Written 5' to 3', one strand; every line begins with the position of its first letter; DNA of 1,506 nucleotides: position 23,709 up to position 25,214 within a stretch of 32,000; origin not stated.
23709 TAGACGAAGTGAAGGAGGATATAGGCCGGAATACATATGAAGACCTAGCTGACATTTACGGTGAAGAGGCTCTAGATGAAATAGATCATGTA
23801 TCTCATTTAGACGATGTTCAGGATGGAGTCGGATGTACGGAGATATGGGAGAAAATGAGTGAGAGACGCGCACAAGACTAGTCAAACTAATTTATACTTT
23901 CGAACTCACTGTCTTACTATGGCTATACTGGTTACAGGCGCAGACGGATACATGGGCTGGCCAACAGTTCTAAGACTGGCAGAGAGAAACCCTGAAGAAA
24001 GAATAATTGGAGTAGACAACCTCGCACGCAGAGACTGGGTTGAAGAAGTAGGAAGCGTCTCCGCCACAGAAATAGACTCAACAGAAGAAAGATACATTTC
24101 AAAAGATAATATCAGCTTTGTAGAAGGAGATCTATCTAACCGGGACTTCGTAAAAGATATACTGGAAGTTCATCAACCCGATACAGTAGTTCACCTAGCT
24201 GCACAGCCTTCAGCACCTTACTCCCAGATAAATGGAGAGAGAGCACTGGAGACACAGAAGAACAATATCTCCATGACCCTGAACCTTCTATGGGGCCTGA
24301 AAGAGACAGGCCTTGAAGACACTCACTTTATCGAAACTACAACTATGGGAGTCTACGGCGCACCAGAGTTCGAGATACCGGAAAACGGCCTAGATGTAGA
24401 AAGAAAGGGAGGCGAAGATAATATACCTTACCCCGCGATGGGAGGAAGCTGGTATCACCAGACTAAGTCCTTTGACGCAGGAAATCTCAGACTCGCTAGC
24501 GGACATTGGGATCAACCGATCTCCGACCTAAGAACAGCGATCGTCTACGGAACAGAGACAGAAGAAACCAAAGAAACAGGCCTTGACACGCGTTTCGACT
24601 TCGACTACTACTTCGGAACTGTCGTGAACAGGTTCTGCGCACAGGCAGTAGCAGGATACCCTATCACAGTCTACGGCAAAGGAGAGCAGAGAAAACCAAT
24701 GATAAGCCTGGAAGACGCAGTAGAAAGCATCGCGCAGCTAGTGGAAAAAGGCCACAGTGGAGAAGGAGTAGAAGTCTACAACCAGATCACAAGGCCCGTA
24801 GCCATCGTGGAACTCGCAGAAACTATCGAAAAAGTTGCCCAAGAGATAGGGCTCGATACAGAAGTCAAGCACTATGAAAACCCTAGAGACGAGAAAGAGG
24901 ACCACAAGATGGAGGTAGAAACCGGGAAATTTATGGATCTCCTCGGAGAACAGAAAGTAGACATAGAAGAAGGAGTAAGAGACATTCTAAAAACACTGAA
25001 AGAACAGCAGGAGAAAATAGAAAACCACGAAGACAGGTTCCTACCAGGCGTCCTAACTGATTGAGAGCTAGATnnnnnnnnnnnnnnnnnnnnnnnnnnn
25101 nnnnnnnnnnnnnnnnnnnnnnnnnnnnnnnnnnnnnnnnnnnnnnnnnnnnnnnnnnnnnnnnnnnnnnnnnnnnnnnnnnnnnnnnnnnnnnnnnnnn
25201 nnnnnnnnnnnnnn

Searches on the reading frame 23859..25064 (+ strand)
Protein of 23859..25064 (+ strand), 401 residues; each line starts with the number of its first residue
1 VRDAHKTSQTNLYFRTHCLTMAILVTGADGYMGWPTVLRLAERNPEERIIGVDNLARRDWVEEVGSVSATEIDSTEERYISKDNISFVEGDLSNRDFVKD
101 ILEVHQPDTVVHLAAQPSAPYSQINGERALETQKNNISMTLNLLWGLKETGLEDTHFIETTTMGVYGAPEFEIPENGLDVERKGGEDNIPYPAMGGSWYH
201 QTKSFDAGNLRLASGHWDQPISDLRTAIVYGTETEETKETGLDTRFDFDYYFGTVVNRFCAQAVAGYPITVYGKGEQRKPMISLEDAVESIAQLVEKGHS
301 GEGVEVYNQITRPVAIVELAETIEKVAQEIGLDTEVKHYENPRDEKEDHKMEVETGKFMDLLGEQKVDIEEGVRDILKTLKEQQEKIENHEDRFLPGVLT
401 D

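Call 3: search_protein_families(library=pfam, proteins=[window:23859-25064:+], max_evalue=1)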
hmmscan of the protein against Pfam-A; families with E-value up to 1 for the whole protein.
window:23859-25064:+ (401 aa): 8 families
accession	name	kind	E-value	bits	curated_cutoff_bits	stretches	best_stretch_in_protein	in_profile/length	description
PF01370.27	Epimerase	-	2.4e-23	83.2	20.9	2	23-177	1-129/240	NAD dependent epimerase/dehydratase family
PF16363.11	GDP_Man_Dehyd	-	6.5e-20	72.3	27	2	24-174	1-140/332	GDP-mannose 4,6 dehydratase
PF02719.21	Polysacc_synt_2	-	3.8e-12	46.4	20.2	2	23-154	1-122/293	Polysaccharide biosynthesis protein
PF04321.23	RmlD_sub_bind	-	0.0027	17.3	27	1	21-115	1-60/287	RmlD substrate binding domain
PF01073.25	3Beta_HSD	-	0.0031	17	22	1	24-236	1-188/280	3-beta hydroxysteroid dehydrogenase/isomerase family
PF02520.22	ANIS5_cation-bd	-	0.082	13.4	29.3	1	315-392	16-92/109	SXP/RAL-2 family protein Ani s 5-like, metal-binding domain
PF23323.1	Spectrin_6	-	0.16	12.8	27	1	348-388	68-107/110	Kalirin-like, spectrin repeats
PF07993.18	NAD_binding_4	-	0.16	11.5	20.1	1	25-116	1-98/258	Male sterility protein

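Call 4: search_protein_families(library=ncbifam, proteins=[window:23859-25064:+], max_evalue=1)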
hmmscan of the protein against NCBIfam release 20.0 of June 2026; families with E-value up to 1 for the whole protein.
window:23859-25064:+ (401 aa): 22 families
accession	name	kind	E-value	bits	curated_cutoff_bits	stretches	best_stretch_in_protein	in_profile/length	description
NF041015.1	UDPsulfquin_syn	equivalog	1.2e-113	379.9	575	1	21-396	1-379/384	UDP-sulfoquinovose synthase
TIGR01181.1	dTDP_gluc_dehyt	equivalog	6.8e-20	71.4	365.1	2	23-170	2-133/321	dTDP-glucose 4,6-dehydratase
TIGR01179.1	galE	equivalog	3.8e-14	52.3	262.3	1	22-170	1-129/332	UDP-glucose 4-epimerase GalE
NF007490.0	PRK10084.1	subfamily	3.8e-12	45.9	649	2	21-129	1-95/361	dTDP-glucose 4,6-dehydratase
TIGR04180.1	EDH_00030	hypoth_equivalog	2.5e-11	43.2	475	1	23-171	1-130/297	NAD-dependent 4,6-dehydratase LegB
NF007956.0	PRK10675.1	subfamily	2.6e-10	39.9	394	1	21-168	1-130/338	UDP-glucose 4-epimerase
NF007582.0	PRK10217.1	equivalog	2.2e-09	36.9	698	2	22-130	3-97/355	dTDP-glucose 4,6-dehydratase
TIGR02197.1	heptose_epim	equivalog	4.6e-08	32.6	274.6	1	23-382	1-315/316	ADP-glyceromanno-heptose 6-epimerase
TIGR02622.1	CDP_4_6_dhtase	equivalog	3.5e-06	26.4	278.45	1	82-170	51-137/352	CDP-glucose 4,6-dehydratase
NF043036.1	ErythonDh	equivalog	2.3e-05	23.7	325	1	21-168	1-131/321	D-erythronate dehydrogenase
NF008872.0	PRK11908.1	equivalog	4.2e-05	22.7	294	1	254-382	196-315/349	bifunctional UDP-4-keto-pentose/UDP-xylose synthase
TIGR01746.1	Thioester-redct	subfamily_domain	4.4e-05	22.9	213.35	1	23-123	2-107/371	thioester reductase domain-containing protein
NF047922.1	GDPFucSynFcl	equivalog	0.00019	21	500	1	266-385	194-306/308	GDP-L-fucose synthase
TIGR01777.1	yfcH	hypoth_equivalog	0.00052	19.7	207.35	1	272-323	188-237/292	TIGR01777 family oxidoreductase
TIGR01214.1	rmlD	equivalog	0.0014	17.8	224.05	1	23-115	2-59/285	dTDP-4-dehydrorhamnose reductase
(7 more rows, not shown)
